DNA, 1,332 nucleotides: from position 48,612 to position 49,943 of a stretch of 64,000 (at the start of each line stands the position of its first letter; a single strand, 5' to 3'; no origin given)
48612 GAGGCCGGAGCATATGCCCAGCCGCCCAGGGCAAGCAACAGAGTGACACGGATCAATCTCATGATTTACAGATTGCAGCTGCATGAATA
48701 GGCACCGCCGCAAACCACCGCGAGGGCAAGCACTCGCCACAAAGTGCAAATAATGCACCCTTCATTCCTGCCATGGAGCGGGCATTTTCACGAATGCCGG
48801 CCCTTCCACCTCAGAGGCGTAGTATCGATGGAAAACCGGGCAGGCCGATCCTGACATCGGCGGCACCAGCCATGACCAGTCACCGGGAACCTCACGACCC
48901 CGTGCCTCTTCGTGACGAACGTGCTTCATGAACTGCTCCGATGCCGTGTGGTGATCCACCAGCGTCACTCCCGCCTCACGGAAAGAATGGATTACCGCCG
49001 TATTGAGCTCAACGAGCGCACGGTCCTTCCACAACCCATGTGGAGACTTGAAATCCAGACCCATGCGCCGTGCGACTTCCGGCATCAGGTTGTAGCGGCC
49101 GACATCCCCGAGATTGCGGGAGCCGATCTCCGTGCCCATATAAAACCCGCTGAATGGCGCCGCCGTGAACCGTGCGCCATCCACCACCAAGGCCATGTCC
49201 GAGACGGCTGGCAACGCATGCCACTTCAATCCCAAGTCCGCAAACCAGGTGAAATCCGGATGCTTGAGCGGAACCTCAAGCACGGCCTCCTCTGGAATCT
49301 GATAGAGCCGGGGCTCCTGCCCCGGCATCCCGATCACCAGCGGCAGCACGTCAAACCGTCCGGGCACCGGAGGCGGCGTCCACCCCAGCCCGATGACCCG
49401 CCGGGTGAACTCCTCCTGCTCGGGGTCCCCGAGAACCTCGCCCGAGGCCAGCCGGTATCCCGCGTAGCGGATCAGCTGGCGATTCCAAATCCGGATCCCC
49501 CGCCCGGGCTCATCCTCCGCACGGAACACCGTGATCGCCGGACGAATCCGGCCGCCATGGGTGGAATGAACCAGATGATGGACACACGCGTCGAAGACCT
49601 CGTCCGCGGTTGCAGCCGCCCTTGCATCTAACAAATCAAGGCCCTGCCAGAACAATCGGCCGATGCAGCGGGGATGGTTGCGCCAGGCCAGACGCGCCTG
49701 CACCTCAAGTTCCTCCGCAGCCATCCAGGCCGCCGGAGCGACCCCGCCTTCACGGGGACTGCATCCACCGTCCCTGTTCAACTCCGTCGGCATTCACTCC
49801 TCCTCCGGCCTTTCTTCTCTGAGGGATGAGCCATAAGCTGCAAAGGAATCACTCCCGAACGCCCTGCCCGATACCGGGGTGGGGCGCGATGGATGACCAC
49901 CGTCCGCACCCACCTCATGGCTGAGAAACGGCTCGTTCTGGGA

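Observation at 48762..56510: NO synthase clustered with a NosP-like FIST sensor, hybrid kinase and response regulator: candidate make-and-sense NO circuit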

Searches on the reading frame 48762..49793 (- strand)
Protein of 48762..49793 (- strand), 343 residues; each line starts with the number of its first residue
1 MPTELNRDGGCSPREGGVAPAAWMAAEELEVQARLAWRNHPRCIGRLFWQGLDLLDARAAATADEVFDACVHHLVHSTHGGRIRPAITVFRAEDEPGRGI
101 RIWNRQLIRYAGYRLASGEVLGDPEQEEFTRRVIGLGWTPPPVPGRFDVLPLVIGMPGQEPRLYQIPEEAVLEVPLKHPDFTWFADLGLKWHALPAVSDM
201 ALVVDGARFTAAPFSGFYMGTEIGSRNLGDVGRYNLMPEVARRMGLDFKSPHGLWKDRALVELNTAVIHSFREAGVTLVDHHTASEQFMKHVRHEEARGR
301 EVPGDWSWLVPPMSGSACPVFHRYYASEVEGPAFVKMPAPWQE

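Call 3: search_protein_families(library=pfam, proteins=[window:48762-49793:-], max_evalue=0.01)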
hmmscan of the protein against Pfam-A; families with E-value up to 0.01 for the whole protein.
window:48762-49793:- (343 aa): 1 family
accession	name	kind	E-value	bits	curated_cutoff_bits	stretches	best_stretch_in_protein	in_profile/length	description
PF02898.20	NO_synthase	-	1.3e-135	452.4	22.7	1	25-342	47-362/362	Nitric oxide synthase, oxygenase domain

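Call 4: find_homologous_proteins(query=window:48762-49793:-, max_evalue=1e-20)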
Query window:48762-49793:- (343 aa): 4654 proteins with E <= 1e-20 among 8000 candidates; the best 120 are listed.
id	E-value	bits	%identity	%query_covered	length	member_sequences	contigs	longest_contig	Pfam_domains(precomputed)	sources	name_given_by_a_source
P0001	4.4e-228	775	96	99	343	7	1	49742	PF02898.21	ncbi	-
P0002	4.4e-167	574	75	93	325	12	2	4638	PF02898.21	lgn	-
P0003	7.6e-167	573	76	93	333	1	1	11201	PF02898.21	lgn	-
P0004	3.9e-166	571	74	93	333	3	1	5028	PF02898.21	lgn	-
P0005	5.0e-166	570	74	97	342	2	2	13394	PF02898.21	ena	-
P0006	4.9e-152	524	72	91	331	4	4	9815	PF02898.21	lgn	-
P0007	6.6e-151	521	69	96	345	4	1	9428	PF02898.21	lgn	-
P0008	1.3e-149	516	70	93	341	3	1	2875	PF02898.21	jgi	jgi:nitric-oxide synthase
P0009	2.7e-149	515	68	92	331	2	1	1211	PF02898.21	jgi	jgi:nitric-oxide synthase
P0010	1.4e-148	513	70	92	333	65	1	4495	PF02898.21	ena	-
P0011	2.7e-148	512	71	91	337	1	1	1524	PF02898.21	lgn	-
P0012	3.8e-148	512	70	92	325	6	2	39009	PF02898.21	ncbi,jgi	jgi:nitric-oxide synthase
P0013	5.6e-148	511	72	90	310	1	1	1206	PF02898.21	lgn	-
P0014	9.0e-148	510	69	92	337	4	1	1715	PF02898.21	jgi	jgi:nitric-oxide synthase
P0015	1.1e-147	510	68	92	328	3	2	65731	PF02898.21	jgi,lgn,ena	jgi:nitric-oxide synthase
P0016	1.4e-147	510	69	94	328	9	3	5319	PF02898.21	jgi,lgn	jgi:nitric-oxide synthase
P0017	1.5e-147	510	70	92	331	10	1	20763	PF02898.21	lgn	-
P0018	2.2e-147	509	70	92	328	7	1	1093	PF02898.21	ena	-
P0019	2.4e-147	509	70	92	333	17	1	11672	PF02898.21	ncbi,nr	ncbi:MAG: nitric oxide synthase oxygenase [Akkermansiaceae bacterium]|nr:nitric oxide synthase oxyge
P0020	2.7e-147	509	67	92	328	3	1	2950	PF02898.21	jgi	jgi:nitric-oxide synthase, bacterial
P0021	2.8e-147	509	69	93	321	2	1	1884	PF02898.21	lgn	-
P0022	3.0e-147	509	70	90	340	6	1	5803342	PF02898.21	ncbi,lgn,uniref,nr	ncbi:nitric oxide synthase oxygenase [Luteolibacter sp. LG18]|uniref:nitric oxide synthase oxygenase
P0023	3.9e-147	508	69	92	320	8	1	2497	PF02898.21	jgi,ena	-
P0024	4.6e-147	508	68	92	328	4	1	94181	PF02898.21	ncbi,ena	-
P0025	5.6e-147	508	67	95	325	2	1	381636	PF02898.21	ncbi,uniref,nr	ncbi:nitric oxide synthase oxygenase [Luteolibacter sp. GHJ8]|uniref:Nitric oxide synthase oxygenase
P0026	6.5e-147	508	67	96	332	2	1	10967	PF02898.21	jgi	jgi:nitric-oxide synthase, bacterial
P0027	6.8e-147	507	69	92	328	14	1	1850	PF02898.21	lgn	-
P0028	7.4e-147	507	66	94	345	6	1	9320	PF02898.21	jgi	jgi:nitric-oxide synthase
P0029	8.0e-147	507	70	93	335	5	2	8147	PF02898.21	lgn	-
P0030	1.3e-146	506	68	92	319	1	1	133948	PF02898.21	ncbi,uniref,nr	ncbi:nitric oxide synthase oxygenase [Luteolibacter flavescens]|uniref:Nitric oxide synthase oxygena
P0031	1.4e-146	506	69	92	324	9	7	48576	PF02898.21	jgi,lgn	-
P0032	1.1e-145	503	67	95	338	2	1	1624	PF02898.21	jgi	jgi:nitric-oxide synthase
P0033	1.2e-145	503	70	92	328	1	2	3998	PF02898.21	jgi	-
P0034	1.6e-145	503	68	92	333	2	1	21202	PF02898.21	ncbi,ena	-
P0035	2.2e-145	502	67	92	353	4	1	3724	PF02898.21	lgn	-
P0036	3.2e-145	502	70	90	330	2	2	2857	PF02898.21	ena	-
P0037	7.0e-145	501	68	92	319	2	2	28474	PF02898.21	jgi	jgi:nitric-oxide synthase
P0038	2.3e-144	499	69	92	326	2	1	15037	PF02898.21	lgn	-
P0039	2.5e-144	499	68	92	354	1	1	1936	PF02898.21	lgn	-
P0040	6.6e-144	498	67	92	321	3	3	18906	PF02898.21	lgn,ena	-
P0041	6.6e-144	498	67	92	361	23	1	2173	PF02898.21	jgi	-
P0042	6.7e-144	498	68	92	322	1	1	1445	PF02898.21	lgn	-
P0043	7.8e-144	497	66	92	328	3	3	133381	PF02898.21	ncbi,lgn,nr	ncbi:MAG: nitric oxide synthase [Verrucomicrobia bacterium]|nr:MAG: nitric oxide synthase [Verrucomi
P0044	1.1e-143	497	66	92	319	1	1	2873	PF02898.21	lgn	-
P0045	1.5e-143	496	67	93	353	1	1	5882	PF02898.21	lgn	-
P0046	2.4e-143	496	65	92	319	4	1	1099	PF02898.21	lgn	-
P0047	3.1e-143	495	67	93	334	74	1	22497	PF02898.21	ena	-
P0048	3.8e-143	495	65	96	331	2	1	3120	PF02898.21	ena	-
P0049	4.4e-143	495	66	93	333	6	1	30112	PF02898.21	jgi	jgi:nitric-oxide synthase, bacterial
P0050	6.6e-143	494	67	92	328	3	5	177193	PF02898.21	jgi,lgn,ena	jgi:nitric-oxide synthase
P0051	9.6e-143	494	67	92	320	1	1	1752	PF02898.21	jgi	-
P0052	1.3e-142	493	66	92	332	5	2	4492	PF02898.21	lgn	-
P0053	1.4e-142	493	69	90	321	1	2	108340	PF02898.21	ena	-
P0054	3.4e-142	492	67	91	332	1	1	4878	PF02898.21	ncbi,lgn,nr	ncbi:MAG: nos [Akkermansiaceae bacterium]|nr:nos [Akkermansiaceae bacterium]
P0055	4.0e-142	492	66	94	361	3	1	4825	PF02898.21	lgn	-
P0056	5.6e-142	491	68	90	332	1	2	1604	PF02898.21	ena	-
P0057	1.1e-141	490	66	91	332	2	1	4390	PF02898.21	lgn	-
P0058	1.3e-141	490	68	91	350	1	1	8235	PF02898.21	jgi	-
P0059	2.3e-141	489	66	95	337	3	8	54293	PF02898.21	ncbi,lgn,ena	-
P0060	2.8e-141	489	67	93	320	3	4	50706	PF02898.21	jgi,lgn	jgi:nitric-oxide synthase, bacterial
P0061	3.6e-141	489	67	90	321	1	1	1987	PF02898.21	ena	-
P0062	3.8e-141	489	69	90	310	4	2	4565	PF02898.21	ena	-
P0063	6.2e-141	488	67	91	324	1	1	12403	PF02898.21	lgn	-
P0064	1.2e-140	487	63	96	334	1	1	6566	PF02898.21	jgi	-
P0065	1.3e-140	487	66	93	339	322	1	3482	PF02898.21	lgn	-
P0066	1.7e-140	486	65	93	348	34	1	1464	PF02898.21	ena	-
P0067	1.8e-140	486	67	91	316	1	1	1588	PF02898.21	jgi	jgi:nitric-oxide synthase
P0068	1.9e-140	486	66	92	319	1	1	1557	PF02898.21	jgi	jgi:nitric-oxide synthase, bacterial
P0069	2.0e-140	486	67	92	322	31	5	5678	PF02898.21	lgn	-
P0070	2.7e-140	486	66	92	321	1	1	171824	PF02898.21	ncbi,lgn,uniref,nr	ncbi:nitric-oxide synthase [Haloferula luteola]|uniref:Nitric-oxide synthase n=1 Tax=Haloferula lute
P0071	3.6e-140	485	66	94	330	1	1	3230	PF02898.21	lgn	-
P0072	4.2e-140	485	67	90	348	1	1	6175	PF02898.21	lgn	-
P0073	5.2e-140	485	69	91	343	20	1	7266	PF02898.21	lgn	-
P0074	6.4e-140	484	66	93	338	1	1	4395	PF02898.21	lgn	-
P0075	1.3e-139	483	66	92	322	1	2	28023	PF02898.21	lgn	-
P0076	1.8e-139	483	65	93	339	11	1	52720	PF02898.21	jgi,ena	jgi:nitric-oxide synthase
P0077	2.8e-139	482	64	93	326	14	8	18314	PF02898.21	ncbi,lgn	ncbi:MAG: nitric oxide synthase oxygenase [Opitutales bacterium]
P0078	1.2e-138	480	67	92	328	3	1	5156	PF02898.21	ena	-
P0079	1.3e-138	480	66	91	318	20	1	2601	PF02898.21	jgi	jgi:nitric-oxide synthase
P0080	1.3e-138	480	65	90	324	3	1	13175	PF02898.21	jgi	-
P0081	1.5e-138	480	66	92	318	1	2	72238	PF02898.21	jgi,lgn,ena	jgi:nitric-oxide synthase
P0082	1.8e-138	480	65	92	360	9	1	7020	PF02898.21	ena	-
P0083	6.0e-138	478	66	91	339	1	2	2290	PF02898.21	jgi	jgi:nitric-oxide synthase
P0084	6.2e-138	478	67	92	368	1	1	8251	PF02898.21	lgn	-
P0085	1.7e-137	477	66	93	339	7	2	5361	PF02898.21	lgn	-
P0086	2.4e-137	476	64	92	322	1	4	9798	PF02898.21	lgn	-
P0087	3.2e-137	476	64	92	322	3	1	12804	PF02898.21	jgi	jgi:nitric-oxide synthase, bacterial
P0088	4.5e-137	475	65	92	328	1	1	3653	PF02898.21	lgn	-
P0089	4.8e-137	475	63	96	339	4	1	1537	PF02898.21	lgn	-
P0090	6.8e-137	475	65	91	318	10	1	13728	PF02898.21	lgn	-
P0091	7.4e-137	474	66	91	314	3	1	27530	PF02898.21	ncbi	-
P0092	1.4e-136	474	65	92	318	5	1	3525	PF02898.21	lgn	-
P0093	2.0e-136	473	65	90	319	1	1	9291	PF02898.21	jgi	-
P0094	2.2e-136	473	64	92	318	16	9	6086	PF02898.21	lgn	-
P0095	5.6e-136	472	66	91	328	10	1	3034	PF02898.21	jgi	-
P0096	6.9e-136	471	64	93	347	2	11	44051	PF02898.21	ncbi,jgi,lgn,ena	jgi:nitric-oxide synthase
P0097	7.0e-136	471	65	91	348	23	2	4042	PF02898.21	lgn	-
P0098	8.0e-136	471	63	92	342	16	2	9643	PF02898.21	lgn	-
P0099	8.1e-136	471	63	93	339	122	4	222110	PF02898.21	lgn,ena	-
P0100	1.2e-135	470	63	93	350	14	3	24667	PF02898.21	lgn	-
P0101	1.4e-135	470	64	91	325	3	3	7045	PF02898.21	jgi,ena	-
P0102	2.4e-135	469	63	91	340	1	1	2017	PF02898.21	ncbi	-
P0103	4.9e-135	468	66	91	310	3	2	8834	PF02898.21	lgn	-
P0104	5.3e-135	468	66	93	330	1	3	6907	PF02898.21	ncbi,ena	-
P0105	6.4e-135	468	63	92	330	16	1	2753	PF02898.21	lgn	-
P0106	1.3e-134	467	65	91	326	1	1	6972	PF02898.21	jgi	jgi:nitric-oxide synthase, bacterial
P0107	2.0e-134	466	63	93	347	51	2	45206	PF02898.21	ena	-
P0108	2.1e-134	466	63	93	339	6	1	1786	PF02898.21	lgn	-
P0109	2.5e-134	466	64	91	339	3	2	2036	PF02898.21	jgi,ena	jgi:nitric-oxide synthase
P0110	3.2e-134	466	65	90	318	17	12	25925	PF02898.21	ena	-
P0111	8.4e-134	464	63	92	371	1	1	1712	PF02898.21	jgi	jgi:nitric-oxide synthase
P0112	1.4e-133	464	62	93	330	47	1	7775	PF02898.21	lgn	-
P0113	2.8e-133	463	62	92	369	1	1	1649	PF02898.21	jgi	-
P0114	8.4e-133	461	65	90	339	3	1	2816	PF02898.21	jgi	-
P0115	1.2e-132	461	66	91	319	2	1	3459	PF02898.21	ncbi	-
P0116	2.5e-132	460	62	93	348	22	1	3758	PF02898.21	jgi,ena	jgi:nitric-oxide synthase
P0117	3.5e-132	459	64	92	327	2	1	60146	PF02898.21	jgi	jgi:nitric-oxide synthase, bacterial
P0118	7.7e-132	458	62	93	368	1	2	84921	PF02898.21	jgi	jgi:nitric-oxide synthase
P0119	7.9e-132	458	65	88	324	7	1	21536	PF02898.21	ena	-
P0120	1.2e-131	457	66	90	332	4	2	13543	PF02898.21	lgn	-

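Call 6: search_solved_structures(query=window:48762-49793:-, max_evalue=1e-10, show_alignments=1)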
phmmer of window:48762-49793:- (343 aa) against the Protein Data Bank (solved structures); distinct sequences matched with E-value up to 1e-10: 81 (the best 60 are shown).
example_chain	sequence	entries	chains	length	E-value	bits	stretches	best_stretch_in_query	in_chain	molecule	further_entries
2flq_A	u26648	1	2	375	9.5e-109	367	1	26-341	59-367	Nitric Oxide Synthase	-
1noc_A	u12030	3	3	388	2.4e-108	365.7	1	25-342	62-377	INDUCIBLE NITRIC OXIDE SYNTHASE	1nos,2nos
1dd7_A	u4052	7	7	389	2.4e-108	365.7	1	25-342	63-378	INDUCIBLE NITRIC OXIDE SYNTHASE | nitric oxide synthase, inducible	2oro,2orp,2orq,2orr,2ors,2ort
4ux6_B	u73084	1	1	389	2.4e-108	365.7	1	25-342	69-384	NITRIC OXIDE SYNTHASE, INDUCIBLE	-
1n2n_A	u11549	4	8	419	3e-108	365.4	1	25-342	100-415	Inducible Nitric Oxide Synthase | Nitric oxide synthase, inducible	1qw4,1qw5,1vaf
1dwv_A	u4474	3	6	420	3e-108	365.4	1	25-342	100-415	NITRIC OXIDE SYNTHASE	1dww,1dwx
2bhj_A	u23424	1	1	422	3.1e-108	365.3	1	25-342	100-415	NITRIC OXIDE SYNTHASE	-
1df1_A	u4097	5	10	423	3.1e-108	365.3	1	25-342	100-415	NITRIC OXIDE SYNTHASE | Nitric oxide synthase, inducible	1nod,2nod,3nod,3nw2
4js9_A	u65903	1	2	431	3.3e-108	365.3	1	25-342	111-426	Nitric oxide synthase, inducible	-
1r35_A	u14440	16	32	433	3.3e-108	365.2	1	25-342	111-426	Nitric oxide synthase, inducible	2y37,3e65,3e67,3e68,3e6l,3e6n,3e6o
1m8d_A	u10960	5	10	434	3.3e-108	365.2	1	25-342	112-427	Inducible Nitric Oxide Synthase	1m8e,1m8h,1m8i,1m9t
1qom_A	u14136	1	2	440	3.5e-108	365.2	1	25-342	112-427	NITRIC OXIDE SYNTHASE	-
3e7s_A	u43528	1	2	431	3.5e-107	361.9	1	26-342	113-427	Nitric oxide synthase, endothelial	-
1p6l_A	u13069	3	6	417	3.9e-107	361.7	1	26-342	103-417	Nitric-oxide synthase, endothelial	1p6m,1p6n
3n6b_A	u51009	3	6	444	5.3e-107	361.3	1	26-341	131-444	Nitric oxide synthase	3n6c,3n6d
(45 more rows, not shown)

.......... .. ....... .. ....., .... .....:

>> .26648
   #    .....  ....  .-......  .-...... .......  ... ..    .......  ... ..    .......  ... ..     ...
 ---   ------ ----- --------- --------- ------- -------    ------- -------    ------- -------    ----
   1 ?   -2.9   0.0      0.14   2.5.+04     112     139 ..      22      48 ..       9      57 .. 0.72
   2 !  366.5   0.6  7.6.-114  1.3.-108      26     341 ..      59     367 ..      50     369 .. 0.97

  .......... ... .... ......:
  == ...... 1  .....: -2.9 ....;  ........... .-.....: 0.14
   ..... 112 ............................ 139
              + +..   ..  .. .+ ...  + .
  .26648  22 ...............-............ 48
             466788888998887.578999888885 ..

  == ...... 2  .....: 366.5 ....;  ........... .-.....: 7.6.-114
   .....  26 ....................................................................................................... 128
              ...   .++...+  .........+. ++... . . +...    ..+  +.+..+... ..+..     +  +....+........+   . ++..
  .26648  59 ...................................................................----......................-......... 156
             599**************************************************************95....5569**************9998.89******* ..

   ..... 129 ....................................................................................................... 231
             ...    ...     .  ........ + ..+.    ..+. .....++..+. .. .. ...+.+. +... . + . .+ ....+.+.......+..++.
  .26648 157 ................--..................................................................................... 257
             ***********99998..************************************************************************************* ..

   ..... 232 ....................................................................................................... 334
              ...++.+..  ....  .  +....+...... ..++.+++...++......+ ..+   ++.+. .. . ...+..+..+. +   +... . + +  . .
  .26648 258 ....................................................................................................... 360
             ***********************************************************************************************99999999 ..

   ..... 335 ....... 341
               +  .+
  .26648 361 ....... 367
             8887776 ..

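Call 7: find_related_loci(query=window:48762-49793:-, collection=genome_contigs, flank=10000)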
Query window:48762-49793:- (343 aa) in genome_contigs; peptide patterns used: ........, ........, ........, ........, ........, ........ (x = any residue, [..] = any of these).
76 stretches matched a pattern; 2 encode a relative of the query (tblastn E <= 1e-3); 2 distinct loci.
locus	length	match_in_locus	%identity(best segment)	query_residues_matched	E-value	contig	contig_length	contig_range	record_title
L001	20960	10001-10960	67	24-343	2e-144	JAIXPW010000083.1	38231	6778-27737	MAG: Verrucomicrobiaceae bacterium isolate C1_MAG_00076 C1_MAG_00076_000000000093, whole genome shotgun sequence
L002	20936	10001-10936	56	29-343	9e-112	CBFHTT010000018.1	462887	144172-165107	MAG: Limisphaerales bacterium isolate Co_bin_406_orig genome assembly, contig: Co_bin_406_orig_Co_c_000003036644, whole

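Call 8: find_encoding_contigs(protein=P0001, flank=10000, max_places=3)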
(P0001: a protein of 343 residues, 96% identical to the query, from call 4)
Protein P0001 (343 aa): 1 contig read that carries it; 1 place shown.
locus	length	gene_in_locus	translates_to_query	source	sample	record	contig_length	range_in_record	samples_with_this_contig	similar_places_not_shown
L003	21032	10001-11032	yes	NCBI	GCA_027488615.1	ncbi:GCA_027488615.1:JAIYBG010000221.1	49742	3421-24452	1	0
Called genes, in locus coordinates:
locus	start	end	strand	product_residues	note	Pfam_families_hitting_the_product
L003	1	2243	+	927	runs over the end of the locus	PF08531:Bac_rhamnosid_N (weak), PF17389:Bac_rhamnosid6H, PF17390:Bac_rhamnosid_C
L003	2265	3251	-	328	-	PF04041:Glyco_hydro_130 (faint), PF00251:Glyco_hydro_32N, PF04616:Glyco_hydro_43, PF13088:BNR_2 (faint)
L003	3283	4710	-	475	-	PF00072:Response_reg, PF00158:Sigma54_activat, PF14532:Sigma54_activ_2, PF25601:AAA_lid_14, PF02954:HTH_8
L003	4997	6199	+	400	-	PF08495:FIST, PF10442:FIST_C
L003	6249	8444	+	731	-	PF08447:PAS_3, PF00512:HisKA, PF02518:HATPase_c, PF00072:Response_reg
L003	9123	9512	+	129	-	-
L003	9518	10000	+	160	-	-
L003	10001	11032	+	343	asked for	PF02898:NO_synthase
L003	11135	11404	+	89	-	-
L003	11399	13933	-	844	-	PF00512:HisKA, PF02518:HATPase_c, PF00072:Response_reg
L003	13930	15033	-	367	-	-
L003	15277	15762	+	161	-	-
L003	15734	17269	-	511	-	PF18887:MBG_3 (faint)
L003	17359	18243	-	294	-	PF07589:PEP_exosort_dom (weak)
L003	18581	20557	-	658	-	PF04932:Wzy_C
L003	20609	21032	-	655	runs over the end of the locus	PF00953:Glycos_transf_4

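Call 9: find_encoding_contigs(protein=P0022, flank=10000, max_places=3)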
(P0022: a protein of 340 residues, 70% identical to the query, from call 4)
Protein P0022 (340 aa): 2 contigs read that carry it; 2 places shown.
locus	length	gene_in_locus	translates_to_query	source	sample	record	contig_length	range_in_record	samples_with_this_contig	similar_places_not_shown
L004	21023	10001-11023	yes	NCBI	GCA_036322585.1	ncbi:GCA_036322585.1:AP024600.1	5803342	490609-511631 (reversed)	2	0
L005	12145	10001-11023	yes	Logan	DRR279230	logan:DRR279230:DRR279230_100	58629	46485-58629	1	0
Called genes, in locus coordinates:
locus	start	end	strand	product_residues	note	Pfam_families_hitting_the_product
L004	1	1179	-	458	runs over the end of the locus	PF01569:PAP2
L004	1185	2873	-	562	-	PF02366:PMT, PF13231:PMT_2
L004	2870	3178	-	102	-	PF07578:LAB_N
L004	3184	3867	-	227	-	PF00535:Glycos_transf_2, PF10111:Glyco_tranf_2_2 (weak), PF13641:Glyco_tranf_2_3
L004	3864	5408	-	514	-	PF13231:PMT_2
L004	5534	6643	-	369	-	PF00578:AhpC-TSA, PF08534:Redoxin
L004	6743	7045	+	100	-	PF02686:GatC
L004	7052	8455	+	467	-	PF01425:Amidase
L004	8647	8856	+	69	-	PF01632:Ribosomal_L35p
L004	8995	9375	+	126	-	PF00453:Ribosomal_L20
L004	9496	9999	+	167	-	PF14317:YcxB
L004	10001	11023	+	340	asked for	PF02898:NO_synthase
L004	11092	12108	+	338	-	PF02912:Phe_tRNA-synt_N, PF01409:tRNA-synt_2d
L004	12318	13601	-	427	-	PF00764:Arginosuc_synth, PF20979:Arginosuc_syn_C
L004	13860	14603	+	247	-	PF01925:TauE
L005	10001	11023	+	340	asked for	PF02898:NO_synthase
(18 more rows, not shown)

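Call 10: find_encoding_contigs(protein=P0025, flank=10000, max_places=3)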
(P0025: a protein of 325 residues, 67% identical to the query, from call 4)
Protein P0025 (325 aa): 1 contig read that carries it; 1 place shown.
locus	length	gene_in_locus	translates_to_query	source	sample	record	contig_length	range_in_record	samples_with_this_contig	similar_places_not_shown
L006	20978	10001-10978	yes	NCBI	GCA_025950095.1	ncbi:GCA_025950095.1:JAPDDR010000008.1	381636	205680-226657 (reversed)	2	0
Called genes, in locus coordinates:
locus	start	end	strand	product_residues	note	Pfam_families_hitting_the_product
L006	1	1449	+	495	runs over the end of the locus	PF02366:PMT, PF13231:PMT_2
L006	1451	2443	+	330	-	PF00535:Glycos_transf_2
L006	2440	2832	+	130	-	PF04138:GtrA_DPMS_TM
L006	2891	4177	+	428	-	PF00278:Orn_DAP_Arg_deC, PF02784:Orn_Arg_deC_N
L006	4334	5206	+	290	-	PF00892:EamA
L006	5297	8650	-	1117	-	PF07691:PA14 (faint), PF10528:GLEYA (faint)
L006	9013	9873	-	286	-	PF00551:Formyl_trans_N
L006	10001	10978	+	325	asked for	PF02898:NO_synthase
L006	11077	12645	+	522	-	PF04545:Sigma70_r4 (weak), PF08281:Sigma70_r4_2 (weak)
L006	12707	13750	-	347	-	PF22847:Glyco_hydro_43_rel, PF04616:Glyco_hydro_43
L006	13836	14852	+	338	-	PF02912:Phe_tRNA-synt_N, PF01409:tRNA-synt_2d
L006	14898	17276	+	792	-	PF01588:tRNA_bind, PF03483:B3_4, PF03484:B5, PF17759:tRNA_synthFbeta, PF03147:FDX-ACB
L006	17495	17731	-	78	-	-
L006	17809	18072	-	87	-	PF01649:Ribosomal_S20p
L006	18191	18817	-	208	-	PF03734:YkuD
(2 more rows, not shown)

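Call 11: find_encoding_contigs(protein=P0005, flank=10000, max_places=3)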
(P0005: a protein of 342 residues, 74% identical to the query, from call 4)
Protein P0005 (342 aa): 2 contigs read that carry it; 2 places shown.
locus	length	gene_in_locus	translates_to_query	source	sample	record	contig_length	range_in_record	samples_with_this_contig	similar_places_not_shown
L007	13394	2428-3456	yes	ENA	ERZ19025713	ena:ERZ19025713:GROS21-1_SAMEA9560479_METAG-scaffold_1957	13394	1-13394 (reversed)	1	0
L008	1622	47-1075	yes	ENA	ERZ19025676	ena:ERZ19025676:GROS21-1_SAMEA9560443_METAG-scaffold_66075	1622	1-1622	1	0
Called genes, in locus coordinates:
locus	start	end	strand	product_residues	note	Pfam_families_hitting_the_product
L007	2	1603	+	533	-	?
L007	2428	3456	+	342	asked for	PF02898:NO_synthase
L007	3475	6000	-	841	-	PF00512:HisKA, PF02518:HATPase_c, PF00072:Response_reg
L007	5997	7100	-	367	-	PF02743:dCache_1 (weak)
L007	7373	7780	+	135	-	-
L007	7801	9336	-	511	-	PF18887:MBG_3 (faint)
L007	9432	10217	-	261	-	PF07589:PEP_exosort_dom (weak)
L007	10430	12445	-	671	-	PF04932:Wzy_C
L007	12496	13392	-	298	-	?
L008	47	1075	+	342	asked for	PF02898:NO_synthase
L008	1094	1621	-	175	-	?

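Call 12: find_encoding_contigs(protein=P0003, flank=10000, max_places=3)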
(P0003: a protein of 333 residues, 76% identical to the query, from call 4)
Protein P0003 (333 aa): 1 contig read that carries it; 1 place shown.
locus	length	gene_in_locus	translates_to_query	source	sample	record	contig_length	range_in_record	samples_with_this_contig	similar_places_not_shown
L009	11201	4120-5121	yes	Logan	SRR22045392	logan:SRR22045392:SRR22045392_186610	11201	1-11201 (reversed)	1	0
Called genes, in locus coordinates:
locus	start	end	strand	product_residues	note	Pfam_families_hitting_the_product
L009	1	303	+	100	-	?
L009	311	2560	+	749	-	PF08447:PAS_3, PF00512:HisKA, PF02518:HATPase_c, PF00072:Response_reg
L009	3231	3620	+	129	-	-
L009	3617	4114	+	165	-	-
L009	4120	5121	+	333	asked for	PF02898:NO_synthase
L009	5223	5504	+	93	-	-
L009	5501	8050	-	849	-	PF00512:HisKA, PF02518:HATPase_c, PF00072:Response_reg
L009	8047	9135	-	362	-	-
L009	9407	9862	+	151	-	-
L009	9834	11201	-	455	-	?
